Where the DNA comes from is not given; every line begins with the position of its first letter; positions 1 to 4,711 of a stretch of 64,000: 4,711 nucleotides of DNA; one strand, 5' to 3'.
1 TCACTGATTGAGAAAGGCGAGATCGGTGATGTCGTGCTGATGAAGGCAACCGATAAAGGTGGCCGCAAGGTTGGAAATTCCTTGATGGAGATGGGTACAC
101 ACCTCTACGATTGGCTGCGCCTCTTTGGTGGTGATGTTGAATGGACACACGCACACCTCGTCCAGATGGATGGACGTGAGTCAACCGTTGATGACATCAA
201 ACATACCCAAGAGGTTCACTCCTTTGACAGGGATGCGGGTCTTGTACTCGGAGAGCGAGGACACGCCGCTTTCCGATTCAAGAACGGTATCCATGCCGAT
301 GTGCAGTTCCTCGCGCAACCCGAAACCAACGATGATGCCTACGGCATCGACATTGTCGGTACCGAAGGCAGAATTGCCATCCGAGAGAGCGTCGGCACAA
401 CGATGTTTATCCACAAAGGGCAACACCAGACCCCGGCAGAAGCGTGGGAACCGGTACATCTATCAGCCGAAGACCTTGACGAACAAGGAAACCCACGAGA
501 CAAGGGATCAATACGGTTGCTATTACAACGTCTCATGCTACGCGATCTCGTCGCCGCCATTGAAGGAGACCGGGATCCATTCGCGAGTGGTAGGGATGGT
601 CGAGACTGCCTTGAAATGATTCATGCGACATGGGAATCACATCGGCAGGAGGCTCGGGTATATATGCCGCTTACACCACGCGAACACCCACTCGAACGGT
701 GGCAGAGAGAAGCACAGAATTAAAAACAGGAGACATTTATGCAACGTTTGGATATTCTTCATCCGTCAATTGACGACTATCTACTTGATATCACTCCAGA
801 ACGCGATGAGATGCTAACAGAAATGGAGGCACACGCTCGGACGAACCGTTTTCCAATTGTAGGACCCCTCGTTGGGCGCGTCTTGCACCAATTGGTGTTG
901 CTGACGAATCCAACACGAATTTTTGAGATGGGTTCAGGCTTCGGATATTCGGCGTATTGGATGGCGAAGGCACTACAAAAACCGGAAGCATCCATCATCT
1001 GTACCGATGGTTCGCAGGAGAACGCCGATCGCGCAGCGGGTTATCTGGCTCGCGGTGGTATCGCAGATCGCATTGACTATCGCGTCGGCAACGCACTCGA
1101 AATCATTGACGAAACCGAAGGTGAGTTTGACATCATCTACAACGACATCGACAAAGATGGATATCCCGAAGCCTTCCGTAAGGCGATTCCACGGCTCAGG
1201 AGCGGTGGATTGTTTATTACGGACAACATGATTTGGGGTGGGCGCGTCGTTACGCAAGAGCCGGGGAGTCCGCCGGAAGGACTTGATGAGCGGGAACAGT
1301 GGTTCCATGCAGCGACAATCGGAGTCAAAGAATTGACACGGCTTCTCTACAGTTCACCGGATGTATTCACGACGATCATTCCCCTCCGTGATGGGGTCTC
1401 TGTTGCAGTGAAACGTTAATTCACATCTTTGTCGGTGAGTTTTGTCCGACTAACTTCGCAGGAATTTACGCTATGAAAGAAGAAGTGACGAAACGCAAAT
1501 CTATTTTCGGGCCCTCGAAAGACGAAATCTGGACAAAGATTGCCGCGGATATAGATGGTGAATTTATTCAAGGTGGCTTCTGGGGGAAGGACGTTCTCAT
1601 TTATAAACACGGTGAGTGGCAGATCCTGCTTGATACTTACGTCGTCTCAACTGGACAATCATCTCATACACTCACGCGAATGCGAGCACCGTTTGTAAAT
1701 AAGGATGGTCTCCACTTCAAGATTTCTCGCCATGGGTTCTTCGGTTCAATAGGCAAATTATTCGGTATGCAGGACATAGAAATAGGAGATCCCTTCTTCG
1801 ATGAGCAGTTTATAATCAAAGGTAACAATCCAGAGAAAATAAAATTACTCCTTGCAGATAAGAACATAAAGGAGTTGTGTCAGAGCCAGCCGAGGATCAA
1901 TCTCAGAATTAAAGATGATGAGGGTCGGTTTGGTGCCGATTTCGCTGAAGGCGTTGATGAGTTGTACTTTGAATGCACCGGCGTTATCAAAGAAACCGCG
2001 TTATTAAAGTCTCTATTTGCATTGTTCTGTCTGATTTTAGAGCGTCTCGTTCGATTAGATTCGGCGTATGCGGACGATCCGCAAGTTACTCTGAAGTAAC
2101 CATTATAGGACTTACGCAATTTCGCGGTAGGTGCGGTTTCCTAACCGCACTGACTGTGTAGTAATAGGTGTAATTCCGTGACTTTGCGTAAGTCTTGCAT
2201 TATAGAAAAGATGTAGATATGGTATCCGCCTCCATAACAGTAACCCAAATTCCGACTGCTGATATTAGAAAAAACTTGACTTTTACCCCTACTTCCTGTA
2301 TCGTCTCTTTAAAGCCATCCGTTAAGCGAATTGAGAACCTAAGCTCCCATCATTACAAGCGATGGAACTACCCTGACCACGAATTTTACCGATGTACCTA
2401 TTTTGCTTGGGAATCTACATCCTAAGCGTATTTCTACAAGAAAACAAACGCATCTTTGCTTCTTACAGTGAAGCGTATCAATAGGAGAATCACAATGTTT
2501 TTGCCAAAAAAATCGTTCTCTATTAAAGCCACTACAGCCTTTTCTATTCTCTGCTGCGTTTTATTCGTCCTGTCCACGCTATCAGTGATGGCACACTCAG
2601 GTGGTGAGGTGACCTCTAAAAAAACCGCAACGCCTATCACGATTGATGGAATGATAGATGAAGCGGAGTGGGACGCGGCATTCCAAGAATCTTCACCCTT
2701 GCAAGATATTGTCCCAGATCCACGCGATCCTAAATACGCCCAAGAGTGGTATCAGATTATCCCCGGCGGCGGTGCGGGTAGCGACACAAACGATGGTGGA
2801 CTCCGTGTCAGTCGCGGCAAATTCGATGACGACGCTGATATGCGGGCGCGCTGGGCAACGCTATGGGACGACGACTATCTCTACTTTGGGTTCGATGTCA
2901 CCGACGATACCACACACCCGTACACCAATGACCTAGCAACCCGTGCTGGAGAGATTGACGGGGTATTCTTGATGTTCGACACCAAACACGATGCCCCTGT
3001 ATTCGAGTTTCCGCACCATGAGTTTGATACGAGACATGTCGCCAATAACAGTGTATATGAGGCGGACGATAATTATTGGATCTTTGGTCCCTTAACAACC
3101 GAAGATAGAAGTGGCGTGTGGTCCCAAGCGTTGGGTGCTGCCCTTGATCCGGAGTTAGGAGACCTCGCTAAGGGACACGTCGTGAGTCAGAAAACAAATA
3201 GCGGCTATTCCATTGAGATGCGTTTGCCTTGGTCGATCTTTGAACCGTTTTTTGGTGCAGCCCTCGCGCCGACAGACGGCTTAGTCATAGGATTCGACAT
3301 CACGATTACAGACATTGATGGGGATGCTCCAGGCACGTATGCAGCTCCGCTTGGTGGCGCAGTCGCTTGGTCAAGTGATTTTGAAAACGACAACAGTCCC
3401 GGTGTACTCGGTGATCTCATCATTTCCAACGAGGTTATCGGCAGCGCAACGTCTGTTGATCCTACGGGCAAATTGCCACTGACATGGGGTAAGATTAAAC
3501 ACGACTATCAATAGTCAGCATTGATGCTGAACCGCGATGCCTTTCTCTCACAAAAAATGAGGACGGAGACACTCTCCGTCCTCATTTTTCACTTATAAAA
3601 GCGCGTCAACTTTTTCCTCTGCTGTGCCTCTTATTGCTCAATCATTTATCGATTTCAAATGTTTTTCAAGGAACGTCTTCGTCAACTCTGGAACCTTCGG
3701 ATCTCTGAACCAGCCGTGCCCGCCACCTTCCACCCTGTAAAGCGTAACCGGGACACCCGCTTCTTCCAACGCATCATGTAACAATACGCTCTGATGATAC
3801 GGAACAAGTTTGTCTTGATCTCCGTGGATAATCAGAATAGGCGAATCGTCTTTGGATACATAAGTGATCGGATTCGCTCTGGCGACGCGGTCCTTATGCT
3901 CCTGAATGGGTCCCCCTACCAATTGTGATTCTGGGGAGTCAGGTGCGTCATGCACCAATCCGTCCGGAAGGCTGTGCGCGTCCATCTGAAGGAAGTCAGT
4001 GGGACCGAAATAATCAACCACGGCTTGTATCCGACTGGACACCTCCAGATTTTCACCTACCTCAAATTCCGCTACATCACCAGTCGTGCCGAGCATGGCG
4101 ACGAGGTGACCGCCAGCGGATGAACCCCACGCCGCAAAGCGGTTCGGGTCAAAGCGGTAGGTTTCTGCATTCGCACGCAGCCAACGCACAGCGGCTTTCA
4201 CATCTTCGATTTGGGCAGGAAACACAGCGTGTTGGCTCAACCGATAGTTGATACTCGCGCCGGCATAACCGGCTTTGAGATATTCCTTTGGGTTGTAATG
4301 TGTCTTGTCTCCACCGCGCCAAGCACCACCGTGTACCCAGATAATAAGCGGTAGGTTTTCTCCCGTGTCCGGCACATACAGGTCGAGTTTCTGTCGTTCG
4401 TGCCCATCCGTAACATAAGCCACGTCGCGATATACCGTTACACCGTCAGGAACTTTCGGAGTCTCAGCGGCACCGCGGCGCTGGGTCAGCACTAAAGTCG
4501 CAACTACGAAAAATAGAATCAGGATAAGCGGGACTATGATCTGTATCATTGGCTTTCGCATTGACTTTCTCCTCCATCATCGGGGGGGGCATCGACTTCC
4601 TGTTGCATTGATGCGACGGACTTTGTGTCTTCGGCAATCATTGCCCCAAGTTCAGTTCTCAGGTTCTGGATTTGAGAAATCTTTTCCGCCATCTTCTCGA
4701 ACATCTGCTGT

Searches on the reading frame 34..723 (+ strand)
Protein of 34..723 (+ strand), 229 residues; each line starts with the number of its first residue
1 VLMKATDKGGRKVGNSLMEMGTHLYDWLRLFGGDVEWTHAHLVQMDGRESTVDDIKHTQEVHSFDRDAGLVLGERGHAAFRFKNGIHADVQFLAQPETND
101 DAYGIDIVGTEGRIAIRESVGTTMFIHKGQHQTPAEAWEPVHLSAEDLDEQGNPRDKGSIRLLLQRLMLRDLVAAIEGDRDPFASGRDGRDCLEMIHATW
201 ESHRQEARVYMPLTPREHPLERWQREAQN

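Call 89: search_protein_families(library=pfam, proteins=[window:34-723:+], max_evalue=0.001)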
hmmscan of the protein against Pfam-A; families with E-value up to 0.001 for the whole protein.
window:34-723:+ (229 aa): 2 families
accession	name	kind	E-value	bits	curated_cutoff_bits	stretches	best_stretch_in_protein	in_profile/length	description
PF02894.22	GFO_IDH_MocA_C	-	4.9e-08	33.5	22.9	1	13-209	40-216/218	Oxidoreductase family, C-terminal alpha/beta domain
PF22725.1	GFO_IDH_MocA_C3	-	1.4e-05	25.5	27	1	14-114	43-123/124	GFO/IDH/MocA C-terminal domain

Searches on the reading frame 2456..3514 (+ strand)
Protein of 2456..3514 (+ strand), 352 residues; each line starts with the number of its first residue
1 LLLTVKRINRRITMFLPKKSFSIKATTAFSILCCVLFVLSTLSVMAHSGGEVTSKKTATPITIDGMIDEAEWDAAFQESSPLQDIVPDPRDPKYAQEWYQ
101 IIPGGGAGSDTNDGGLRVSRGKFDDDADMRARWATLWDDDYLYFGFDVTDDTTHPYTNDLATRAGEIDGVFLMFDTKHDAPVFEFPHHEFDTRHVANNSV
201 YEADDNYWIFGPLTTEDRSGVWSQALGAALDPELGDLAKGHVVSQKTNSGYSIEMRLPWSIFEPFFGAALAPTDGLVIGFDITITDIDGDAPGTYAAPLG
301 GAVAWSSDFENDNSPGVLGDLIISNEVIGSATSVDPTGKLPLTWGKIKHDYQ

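Call 89: search_protein_families(library=pfam, proteins=[window:2456-3514:+], max_evalue=0.001)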
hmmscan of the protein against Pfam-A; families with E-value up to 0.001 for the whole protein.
window:2456-3514:+ (352 aa): 1 family
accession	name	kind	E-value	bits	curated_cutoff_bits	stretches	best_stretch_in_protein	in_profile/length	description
PF06452.16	CBM9_1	-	2.3e-11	44.4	23.4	1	123-290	25-154/185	Carbohydrate family 9 binding domain-like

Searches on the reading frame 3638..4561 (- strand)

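Call 89: search_protein_families(library=pfam, proteins=[window:3638-4561:-], max_evalue=0.001)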
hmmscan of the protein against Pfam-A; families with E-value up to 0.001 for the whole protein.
window:3638-4561:- (307 aa): 9 families
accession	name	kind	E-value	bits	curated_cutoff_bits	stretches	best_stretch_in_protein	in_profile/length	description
PF20434.5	BD-FAE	-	8.4e-72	241.6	26.8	1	59-265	1-215/215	BD-FAE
PF07859.19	Abhydrolase_3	-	6.9e-20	72.1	25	1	73-285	1-209/210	alpha/beta hydrolase fold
PF00326.27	Peptidase_S9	-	2.1e-16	60.5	22.6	2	219-288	121-192/213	Prolyl oligopeptidase family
PF00135.34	COesterase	-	2.9e-09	36.9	27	1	59-158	88-201/515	Carboxylesterase family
PF02129.25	Peptidase_S15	-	1.2e-07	32.1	23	1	56-162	4-117/262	X-Pro dipeptidyl-peptidase (S15 family)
PF01738.24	DLH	-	7.4e-06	26.1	21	1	230-288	134-192/217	Dienelactone hydrolase family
PF12146.15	Hydrolase_4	-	4.8e-05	23.2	27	0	239-288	191-238/239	Serine aminopeptidase, S33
PF00561.26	Abhydrolase_1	-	0.00015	21.9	25.8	1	233-282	193-238/245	alpha/beta hydrolase fold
PF08386.16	Abhydrolase_4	-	0.00055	20.4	21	0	233-298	27-91/103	TAP-like protein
